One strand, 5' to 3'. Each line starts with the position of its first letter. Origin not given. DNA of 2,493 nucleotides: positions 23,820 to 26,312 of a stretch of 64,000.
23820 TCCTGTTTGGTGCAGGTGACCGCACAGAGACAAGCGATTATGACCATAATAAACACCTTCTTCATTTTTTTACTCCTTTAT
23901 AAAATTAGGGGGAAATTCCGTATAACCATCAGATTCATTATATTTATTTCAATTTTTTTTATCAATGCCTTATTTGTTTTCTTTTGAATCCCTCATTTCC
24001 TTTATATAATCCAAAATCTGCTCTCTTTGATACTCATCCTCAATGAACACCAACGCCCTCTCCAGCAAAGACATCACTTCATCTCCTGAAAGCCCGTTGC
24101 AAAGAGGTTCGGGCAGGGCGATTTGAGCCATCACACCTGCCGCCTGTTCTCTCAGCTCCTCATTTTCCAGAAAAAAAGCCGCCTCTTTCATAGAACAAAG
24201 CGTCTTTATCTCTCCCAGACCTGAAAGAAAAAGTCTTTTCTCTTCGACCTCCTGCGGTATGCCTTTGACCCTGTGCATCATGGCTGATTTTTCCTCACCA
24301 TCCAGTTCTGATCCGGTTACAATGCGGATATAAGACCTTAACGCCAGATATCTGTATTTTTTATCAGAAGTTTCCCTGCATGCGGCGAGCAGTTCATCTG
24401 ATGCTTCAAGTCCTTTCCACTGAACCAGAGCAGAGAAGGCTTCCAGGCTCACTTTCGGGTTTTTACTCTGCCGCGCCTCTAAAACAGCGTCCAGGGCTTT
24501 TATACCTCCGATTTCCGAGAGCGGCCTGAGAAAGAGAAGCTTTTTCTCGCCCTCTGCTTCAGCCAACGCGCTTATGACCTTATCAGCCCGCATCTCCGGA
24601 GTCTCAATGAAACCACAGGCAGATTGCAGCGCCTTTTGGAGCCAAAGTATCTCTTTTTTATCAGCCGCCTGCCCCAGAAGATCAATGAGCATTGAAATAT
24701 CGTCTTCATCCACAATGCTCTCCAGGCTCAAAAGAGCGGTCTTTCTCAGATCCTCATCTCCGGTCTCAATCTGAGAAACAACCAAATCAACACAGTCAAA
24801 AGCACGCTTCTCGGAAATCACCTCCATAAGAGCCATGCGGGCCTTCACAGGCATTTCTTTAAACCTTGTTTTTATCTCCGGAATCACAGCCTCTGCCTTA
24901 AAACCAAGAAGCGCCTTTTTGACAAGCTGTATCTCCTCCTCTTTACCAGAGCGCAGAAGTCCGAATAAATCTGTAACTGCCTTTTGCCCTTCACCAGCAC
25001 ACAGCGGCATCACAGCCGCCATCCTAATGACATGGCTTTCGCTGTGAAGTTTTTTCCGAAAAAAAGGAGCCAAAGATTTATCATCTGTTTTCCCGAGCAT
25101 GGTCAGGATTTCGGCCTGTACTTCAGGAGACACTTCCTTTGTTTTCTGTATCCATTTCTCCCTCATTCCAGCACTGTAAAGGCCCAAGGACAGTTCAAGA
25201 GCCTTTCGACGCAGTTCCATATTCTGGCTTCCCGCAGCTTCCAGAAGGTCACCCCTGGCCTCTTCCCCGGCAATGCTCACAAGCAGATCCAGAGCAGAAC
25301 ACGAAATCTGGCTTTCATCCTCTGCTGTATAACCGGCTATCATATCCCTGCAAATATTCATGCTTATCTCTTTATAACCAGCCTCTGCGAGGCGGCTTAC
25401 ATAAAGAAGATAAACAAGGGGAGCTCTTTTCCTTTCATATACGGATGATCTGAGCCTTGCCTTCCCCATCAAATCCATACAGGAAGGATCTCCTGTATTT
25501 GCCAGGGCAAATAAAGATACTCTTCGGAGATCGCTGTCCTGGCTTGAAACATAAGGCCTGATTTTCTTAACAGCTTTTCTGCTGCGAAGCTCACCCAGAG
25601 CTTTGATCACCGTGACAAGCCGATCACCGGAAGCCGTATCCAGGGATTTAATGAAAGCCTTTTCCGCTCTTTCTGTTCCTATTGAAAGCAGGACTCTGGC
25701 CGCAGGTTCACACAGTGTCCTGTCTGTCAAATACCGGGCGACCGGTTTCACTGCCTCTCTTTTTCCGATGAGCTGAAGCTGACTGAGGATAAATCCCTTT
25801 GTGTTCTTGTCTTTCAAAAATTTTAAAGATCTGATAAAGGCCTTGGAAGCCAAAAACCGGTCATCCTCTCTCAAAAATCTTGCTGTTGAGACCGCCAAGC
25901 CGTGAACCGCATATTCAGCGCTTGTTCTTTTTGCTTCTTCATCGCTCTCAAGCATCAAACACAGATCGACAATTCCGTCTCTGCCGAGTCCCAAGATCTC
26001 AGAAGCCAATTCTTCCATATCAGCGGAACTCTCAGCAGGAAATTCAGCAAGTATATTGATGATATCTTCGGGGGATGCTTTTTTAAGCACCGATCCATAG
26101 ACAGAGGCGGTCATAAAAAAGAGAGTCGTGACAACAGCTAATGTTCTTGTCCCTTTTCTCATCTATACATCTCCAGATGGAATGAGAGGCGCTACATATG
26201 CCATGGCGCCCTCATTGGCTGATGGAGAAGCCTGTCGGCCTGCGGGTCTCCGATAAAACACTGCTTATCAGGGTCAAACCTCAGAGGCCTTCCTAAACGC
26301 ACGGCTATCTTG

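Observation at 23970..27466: Duplicated two-gene module: Tat-Gfo/Idh/MocA followed by a large secreted HEAT-repeat protein (second instance of 4044-7377)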

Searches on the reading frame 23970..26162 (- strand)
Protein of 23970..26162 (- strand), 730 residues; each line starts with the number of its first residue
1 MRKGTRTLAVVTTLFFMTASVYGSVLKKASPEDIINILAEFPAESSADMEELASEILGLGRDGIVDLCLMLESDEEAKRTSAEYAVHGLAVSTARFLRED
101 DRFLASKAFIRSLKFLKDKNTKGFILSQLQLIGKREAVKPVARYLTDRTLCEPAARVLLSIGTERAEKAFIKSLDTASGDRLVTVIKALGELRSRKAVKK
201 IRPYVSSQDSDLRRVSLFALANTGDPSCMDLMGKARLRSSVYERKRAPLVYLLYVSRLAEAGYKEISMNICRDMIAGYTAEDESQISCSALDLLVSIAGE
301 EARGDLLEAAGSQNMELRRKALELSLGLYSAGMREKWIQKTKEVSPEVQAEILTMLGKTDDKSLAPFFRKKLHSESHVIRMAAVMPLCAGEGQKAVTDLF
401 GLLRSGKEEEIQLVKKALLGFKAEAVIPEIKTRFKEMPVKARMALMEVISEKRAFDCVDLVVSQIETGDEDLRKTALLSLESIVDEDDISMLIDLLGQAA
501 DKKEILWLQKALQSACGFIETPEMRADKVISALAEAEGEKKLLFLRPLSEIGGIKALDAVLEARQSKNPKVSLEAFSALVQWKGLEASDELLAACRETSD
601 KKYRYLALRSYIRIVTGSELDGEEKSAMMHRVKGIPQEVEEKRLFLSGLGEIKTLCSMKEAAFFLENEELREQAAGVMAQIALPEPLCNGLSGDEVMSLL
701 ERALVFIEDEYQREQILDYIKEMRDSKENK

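Call 5: search_protein_families(library=pfam, proteins=[window:23970-26162:-], max_evalue=0.1)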
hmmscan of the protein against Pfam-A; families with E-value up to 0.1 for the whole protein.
window:23970-26162:- (730 aa): 2 families
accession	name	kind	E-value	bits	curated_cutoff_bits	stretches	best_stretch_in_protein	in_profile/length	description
PF13646.12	HEAT_2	-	5e-27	94.5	27.7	4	336-412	3-80/88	HEAT repeats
PF01347.28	Vitellogenin_N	-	0.077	12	24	0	168-210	465-507/590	Lipoprotein amino terminal region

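Call 9: search_protein_families(library=ncbifam, proteins=[window:23970-26162:-], max_evalue=0.01)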
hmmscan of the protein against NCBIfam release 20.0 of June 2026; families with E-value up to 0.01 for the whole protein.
window:23970-26162:- (730 aa): 2 families
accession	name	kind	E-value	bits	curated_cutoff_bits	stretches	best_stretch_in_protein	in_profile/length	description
NF058502.1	phyc_lyase_CpcE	equivalog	3.4e-07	30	330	0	186-323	63-201/260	C-phycocyanin alpha-cysteine-84 phycocyanobilin lyase subunit CpcE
NF045915.1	PhycobilmeDegNblB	equivalog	8.2e-07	28.8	300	1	183-229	148-194/214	phycobilisome degradation protein NblB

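Call 11: find_homologous_proteins(query=window:23970-26162:-)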
Query window:23970-26162:- (730 aa): 51 proteins with E <= 0.001 among 8000 candidates.
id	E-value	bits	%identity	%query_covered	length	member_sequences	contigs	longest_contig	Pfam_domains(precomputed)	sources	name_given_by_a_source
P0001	0.0e+0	1517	98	100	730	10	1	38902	PF13646.13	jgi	-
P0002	0.0e+0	1287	85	99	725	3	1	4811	PF13646.13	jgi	jgi:HEAT repeat protein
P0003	0.0e+0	1245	82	99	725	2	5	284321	PF13646.13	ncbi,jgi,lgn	-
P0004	0.0e+0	1234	81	100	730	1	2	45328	PF13646.13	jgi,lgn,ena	-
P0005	0.0e+0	1161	75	100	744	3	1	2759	PF13646.13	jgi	-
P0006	4.5e-265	899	59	99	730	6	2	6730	PF03130.23,PF13646.13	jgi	jgi:HEAT repeat protein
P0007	1.3e-259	881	57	99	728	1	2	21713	PF13646.13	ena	-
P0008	1.4e-259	881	57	100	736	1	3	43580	PF13646.13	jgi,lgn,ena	-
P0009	1.6e-255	868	57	99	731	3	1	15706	PF13646.13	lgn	-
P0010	2.2e-255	867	57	99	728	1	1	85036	PF02985.29,PF13646.13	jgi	-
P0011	4.6e-251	853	57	99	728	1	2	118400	PF13646.13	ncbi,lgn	ncbi:MAG: HEAT repeat domain-containing protein [Acidobacteriota bacterium]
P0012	6.2e-241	820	56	100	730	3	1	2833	PF02985.29,PF03130.23,PF13646.13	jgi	-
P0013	2.0e-229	782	52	99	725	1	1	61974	PF13646.13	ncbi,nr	ncbi:MAG: hypothetical protein GF421_01155 [Candidatus Aminicenantes bacterium]|nr:hypothetical prot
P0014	4.9e-150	519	39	97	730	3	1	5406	PF13646.13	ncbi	-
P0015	1.1e-147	511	40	94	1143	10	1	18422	PF06439.19,PF02985.29,PF13646.13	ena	-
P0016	6.4e-146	506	40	99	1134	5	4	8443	PF06439.19,PF13646.13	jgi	-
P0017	3.3e-145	503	39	97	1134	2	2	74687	PF06439.19,PF13646.13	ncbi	-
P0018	2.8e-144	500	39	99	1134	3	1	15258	PF06439.19,PF13646.13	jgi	-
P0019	1.3e-143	498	39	99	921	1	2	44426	PF06439.19,PF13646.13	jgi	-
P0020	6.8e-143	496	39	95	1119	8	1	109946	PF06439.19,PF13646.13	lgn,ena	-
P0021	4.4e-142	493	38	99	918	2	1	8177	PF06439.19,PF13646.13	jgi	jgi:HEAT repeat protein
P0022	1.6e-141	491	39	99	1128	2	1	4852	PF06439.19,PF13646.13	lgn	-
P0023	7.5e-141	489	40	98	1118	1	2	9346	PF06439.19,PF03130.23,PF13646.13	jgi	jgi:HEAT repeat protein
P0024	2.3e-138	481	39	99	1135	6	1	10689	PF06439.19,PF13646.13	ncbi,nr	ncbi:MAG: DUF1080 domain-containing protein [Candidatus Aminicenantes bacterium]|nr:DUF1080 domain-c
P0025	9.8e-138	479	39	99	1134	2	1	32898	PF06439.19,PF13646.13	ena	-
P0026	1.4e-137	478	39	94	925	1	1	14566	PF06439.19,PF02985.29,PF11838.15,PF13646.13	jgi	jgi:HEAT repeat protein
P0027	7.5e-136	472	37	98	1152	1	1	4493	PF06439.19,PF03130.23,PF13646.13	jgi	jgi:HEAT repeat protein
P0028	2.9e-132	461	37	97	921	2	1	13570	PF06439.19,PF02985.29,PF13646.13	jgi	jgi:HEAT repeat protein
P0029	7.7e-132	459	38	94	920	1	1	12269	PF06439.19,PF02985.29,PF11838.15,PF13646.13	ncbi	-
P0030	6.0e-130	453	38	96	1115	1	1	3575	PF06439.19,PF03130.23,PF13646.13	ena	-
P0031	2.7e-125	438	38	94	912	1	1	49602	PF06439.19,PF03130.23,PF13646.13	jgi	-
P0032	4.6e-124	433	36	99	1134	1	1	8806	PF06439.19,PF02985.29,PF03130.23,PF20407.6,PF13646.13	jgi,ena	-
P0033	9.4e-118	413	36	94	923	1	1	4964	PF06439.19,PF13646.13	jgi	jgi:HEAT repeat protein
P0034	2.0e-115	405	35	95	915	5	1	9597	PF06439.19,PF02985.29,PF13646.13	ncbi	-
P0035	3.7e-105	371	35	94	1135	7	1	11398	PF06439.19,PF20407.6,PF13646.13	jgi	jgi:HEAT repeat protein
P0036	2.7e-103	365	39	72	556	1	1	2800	PF03130.23,PF13646.13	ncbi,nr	ncbi:MAG: HEAT repeat domain-containing protein, partial [Candidatus Aminicenantes bacterium]|nr:HEA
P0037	1.8e-89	319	38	66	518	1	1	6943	PF02985.29,PF13646.13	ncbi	ncbi:MAG: HEAT repeat domain-containing protein, partial [Acidobacteriota bacterium]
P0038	9.1e-80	287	28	95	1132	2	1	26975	PF06439.19,PF02985.29,PF03130.23,PF13646.13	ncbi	ncbi:MAG: DUF1080 domain-containing protein [Ginsengibacter sp.]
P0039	1.4e-77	280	30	92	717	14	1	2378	PF02985.29,PF13646.13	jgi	-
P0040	2.5e-76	276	31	90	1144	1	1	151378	PF06439.19,PF20407.6,PF13646.13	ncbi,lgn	-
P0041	2.6e-75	272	30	95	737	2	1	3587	PF13646.13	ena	-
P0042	8.9e-66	241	29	88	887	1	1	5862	PF02985.29,PF03130.23,PF13513.13,PF13646.13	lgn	-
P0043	1.1e-60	224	28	88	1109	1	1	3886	PF06439.19,PF02985.29,PF13646.13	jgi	-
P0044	3.9e-31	126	23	96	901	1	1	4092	PF06439.19,PF02985.29,PF13646.13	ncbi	ncbi:MAG: family 16 glycoside hydrolase, partial [Balneolaceae bacterium]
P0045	1.4e-17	82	23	76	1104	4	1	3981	PF03130.23,PF06283.18,PF13646.13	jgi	-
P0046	1.1e-14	72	23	78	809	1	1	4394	PF02985.29,PF13646.13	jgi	-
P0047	3.5e-13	67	22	54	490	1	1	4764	PF00514.30,PF02985.29,PF13646.13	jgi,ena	-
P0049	1.7e-8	52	23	54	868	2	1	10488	PF02985.29,PF06283.18,PF13646.13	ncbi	ncbi:MAG: HEAT repeat domain-containing protein, partial [Gemmatimonadales bacterium]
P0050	8.6e-8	49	22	14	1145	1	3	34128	PF23271.2,PF12717.14,PF00514.30,PF10363.16,PF24714.2,PF12755.14,PF02985.29,PF18991.6,PF01602.27,PF21581.4,PF01347.29,PF25757.2,PF28344.1,PF25786.1,PF03130.23,PF13513.13,PF13646.13,PF23227.2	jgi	jgi:HEAT repeat protein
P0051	1.0e-7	49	33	16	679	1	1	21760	PF02985.29,PF13646.13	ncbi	-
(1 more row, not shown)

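Call 13: find_encoding_contigs(protein=P0011, flank=8000, max_places=2)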
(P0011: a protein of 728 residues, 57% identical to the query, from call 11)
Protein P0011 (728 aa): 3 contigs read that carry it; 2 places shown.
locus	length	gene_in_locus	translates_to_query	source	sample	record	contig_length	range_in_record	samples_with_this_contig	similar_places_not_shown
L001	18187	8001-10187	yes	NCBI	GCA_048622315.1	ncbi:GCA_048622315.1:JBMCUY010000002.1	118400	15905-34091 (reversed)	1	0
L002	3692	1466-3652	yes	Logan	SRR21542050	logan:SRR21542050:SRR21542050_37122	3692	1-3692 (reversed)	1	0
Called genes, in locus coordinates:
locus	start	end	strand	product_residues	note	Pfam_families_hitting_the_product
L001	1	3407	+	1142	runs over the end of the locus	PF17757:UvrB_inter, PF02559:CarD_TRCF_RID, PF00270:DEAD, PF00271:Helicase_C, PF03461:TRCF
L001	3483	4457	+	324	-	PF13145:Rotamase_2, PF00639:Rotamase, PF13616:Rotamase_3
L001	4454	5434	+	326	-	PF13623:SurA_N_2, PF13624:SurA_N_3, PF09312:SurA_N, PF00639:Rotamase, PF13145:Rotamase_2, PF13616:Rotamase_3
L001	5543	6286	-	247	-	PF06283:ThuA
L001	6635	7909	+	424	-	PF01408:GFO_IDH_MocA, PF19051:GFO_IDH_MocA_C2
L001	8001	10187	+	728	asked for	PF13646:HEAT_2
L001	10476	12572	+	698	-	PF01432:Peptidase_M3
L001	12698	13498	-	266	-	PF01734:Patatin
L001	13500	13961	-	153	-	-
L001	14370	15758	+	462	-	PF01408:GFO_IDH_MocA, PF22725:GFO_IDH_MocA_C3 (faint), PF19051:GFO_IDH_MocA_C2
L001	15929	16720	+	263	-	PF06439:3keto-disac_hyd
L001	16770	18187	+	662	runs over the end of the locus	PF00999:Na_H_Exchanger, PF02254:TrkA_N, PF02080:TrkA_C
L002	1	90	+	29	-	?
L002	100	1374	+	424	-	PF01408:GFO_IDH_MocA, PF19051:GFO_IDH_MocA_C2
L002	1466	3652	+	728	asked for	PF13646:HEAT_2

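Call 14: find_encoding_contigs(protein=P0017, flank=8000, max_places=2)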
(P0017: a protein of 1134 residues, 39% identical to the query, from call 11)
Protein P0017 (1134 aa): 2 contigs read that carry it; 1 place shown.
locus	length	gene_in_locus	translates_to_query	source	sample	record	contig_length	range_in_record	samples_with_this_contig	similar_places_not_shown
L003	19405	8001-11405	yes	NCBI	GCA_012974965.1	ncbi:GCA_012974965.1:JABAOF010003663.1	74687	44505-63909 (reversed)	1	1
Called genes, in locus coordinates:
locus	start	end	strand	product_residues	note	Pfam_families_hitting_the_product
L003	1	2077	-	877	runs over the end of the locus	PF13485:Peptidase_MA_2 (weak)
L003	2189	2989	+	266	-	PF05096:Glu_cyclase_2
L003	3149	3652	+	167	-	PF06713:bPH_4 (weak)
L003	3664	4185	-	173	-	-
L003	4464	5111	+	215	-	PF00293:NUDIX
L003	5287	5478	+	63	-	PF09957:VapB_antitoxin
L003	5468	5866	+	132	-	PF01850:PIN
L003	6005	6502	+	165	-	PF04191:PEMT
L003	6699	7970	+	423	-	PF01408:GFO_IDH_MocA, PF19051:GFO_IDH_MocA_C2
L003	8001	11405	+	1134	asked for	PF13646:HEAT_2, PF06439:3keto-disac_hyd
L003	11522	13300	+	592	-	PF00884:Sulfatase, PF01663:Phosphodiest (faint), PF16347:SGSH_C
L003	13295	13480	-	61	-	-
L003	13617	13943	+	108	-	PF03551:PadR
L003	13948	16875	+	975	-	PF12704:MacB_PCD (weak), PF02922:CBM_48 (weak), PF16561:AMPK1_CBM, PF12704:MacB_PCD, PF02687:FtsX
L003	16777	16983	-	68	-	-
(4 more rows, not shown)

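Call 15: search_protein_families(library=pfam, proteins=[P0017, P0019, P0045, P0038], max_evalue=0.0001)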
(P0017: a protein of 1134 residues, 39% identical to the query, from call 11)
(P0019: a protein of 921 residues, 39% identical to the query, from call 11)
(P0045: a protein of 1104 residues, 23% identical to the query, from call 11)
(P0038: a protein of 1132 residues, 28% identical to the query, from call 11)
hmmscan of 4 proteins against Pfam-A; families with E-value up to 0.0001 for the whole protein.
P0017 (1134 aa): 2 families
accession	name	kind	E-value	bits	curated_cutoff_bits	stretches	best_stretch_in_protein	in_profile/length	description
PF06439.18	3keto-disac_hyd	-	3.2e-87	291.8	26.8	2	945-1131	1-187/187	3-keto-disaccharide hydrolase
PF13646.12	HEAT_2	-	1.2e-32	112.5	27.7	2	347-420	8-82/88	HEAT repeats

P0019 (921 aa): 2 families
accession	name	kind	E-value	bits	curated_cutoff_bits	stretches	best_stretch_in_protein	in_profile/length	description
PF06439.18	3keto-disac_hyd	-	9.1e-46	156.7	26.8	1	729-915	1-187/187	3-keto-disaccharide hydrolase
PF13646.12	HEAT_2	-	1.5e-20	73.7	27.7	1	337-414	3-81/88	HEAT repeats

P0045 (1104 aa): 3 families
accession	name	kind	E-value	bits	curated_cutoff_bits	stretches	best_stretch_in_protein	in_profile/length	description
PF06283.17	ThuA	-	3.6e-39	135.6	33.4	1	55-257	20-209/209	Trehalose utilisation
PF13646.12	HEAT_2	-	1.4e-32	112.2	27.7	4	563-638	11-87/88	HEAT repeats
PF03130.22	HEAT_PBS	-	2.1e-05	25.1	20.9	0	599-621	1-23/27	PBS lyase HEAT-like repeat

P0038 (1132 aa): 4 families
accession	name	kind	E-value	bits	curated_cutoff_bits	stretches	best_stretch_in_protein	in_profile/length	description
PF06439.18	3keto-disac_hyd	-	1.5e-84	283.2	26.8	2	728-923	1-187/187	3-keto-disaccharide hydrolase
PF13646.12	HEAT_2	-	7.6e-36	122.7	27.7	2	337-414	3-82/88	HEAT repeats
PF02985.28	HEAT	-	1.6e-08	34.4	23.5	0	462-485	5-28/31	HEAT repeat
PF03130.22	HEAT_PBS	-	2.3e-06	28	20.9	0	380-406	1-27/27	PBS lyase HEAT-like repeat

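Call 20: find_related_loci(query=A2, collection=genome_contigs, flank=8000)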
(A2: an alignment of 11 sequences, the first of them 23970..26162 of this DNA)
Query A2 (730 aa) in genome_contigs; peptide patterns used: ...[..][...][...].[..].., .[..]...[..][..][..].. (x = any residue, [..] = any of these).
213 stretches matched a pattern; 129 encode a relative of the query (tblastn E <= 1e-3); the best 80 are kept; 80 distinct loci.
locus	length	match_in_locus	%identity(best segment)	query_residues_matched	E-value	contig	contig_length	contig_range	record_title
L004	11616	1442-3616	85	1-725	0e+0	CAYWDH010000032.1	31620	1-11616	MAG TPA_asm: uncultured Eubacteriales bacterium isolate SRP323688_co1_129 genome assembly, contig: NODE_2531_length_3162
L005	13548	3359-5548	75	1-730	0e+0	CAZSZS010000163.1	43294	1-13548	MAG TPA_asm: uncultured Eubacteriales bacterium isolate SRP185410_co1_466 genome assembly, contig: k141_1041566, whole g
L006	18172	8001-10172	82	1-724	0e+0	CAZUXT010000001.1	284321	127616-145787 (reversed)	MAG TPA_asm: uncultured Eubacteriales bacterium isolate binchicken_co228_403 genome assembly, contig: NODE_2_length_2843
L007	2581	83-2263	59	1-724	0e+0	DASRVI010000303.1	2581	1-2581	MAG TPA_asm: Acidobacteriota bacterium isolate SMAG_U9192 k141_137003, whole genome shotgun sequence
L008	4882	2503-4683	59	1-724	0e+0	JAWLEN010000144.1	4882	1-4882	MAG: Candidatus Aminicenantes bacterium isolate 20BLK6-1.bin.65 NODE_22817_length_4882_cov_11.840059, whole genome shotg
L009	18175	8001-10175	58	1-725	0e+0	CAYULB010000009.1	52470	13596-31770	MAG TPA_asm: uncultured Eubacteriales bacterium isolate SRP141376_co1_340 genome assembly, contig: NODE_1616_length_5247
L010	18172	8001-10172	52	1-724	0e+0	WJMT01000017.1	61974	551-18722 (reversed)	MAG: Candidatus Aminicenantes bacterium isolate Bin_127 k141_459736, whole genome shotgun sequence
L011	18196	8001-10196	55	1-729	0e+0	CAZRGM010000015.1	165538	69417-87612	MAG TPA_asm: uncultured Eubacteriales bacterium isolate SRP067234_co1_329 genome assembly, contig: k99_973164, whole gen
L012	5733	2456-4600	40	14-727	4e-165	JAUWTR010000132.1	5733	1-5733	MAG: Candidatus Aminicenantes bacterium isolate CSMAG_2585 CSMAG_2585_k127_5610450_length_5733_cov_132.0000, whole genom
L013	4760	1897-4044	39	14-728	1e-166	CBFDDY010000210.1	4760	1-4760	MAG TPA_asm: uncultured bacterium isolate SRR26215676_concoct_178 genome assembly, contig: ERZ25073495.25268, whole geno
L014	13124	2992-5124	41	14-723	2e-162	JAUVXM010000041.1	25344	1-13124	MAG: Candidatus Aminicenantes bacterium isolate CSMAG_1216 CSMAG_1216_k141_341530_length_25344_cov_43.0251, whole genome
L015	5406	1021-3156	39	14-724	6e-162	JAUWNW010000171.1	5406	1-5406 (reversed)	MAG: Candidatus Aminicenantes bacterium isolate CSMAG_2434 CSMAG_2434_k141_438019_length_5406_cov_9.0000, whole genome s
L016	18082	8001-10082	40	28-720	9e-156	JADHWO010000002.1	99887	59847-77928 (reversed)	MAG: Candidatus Aminicenantes bacterium isolate BS750m-G29 BS-750m-C66, whole genome shotgun sequence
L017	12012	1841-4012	39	1-723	3e-154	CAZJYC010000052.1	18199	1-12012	MAG TPA_asm: uncultured Eubacteriales bacterium isolate binchicken_co327_166 genome assembly, contig: NODE_801_length_18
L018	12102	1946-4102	42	1-716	4e-154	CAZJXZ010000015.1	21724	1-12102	MAG TPA_asm: uncultured Eubacteriales bacterium isolate binchicken_co383_20 genome assembly, contig: NODE_597_length_217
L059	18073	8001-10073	31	34-723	6e-92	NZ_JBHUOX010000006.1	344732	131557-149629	Pontibacter toksunensis strain KCTC 23984 spades_K_17_127_6, whole genome shotgun sequence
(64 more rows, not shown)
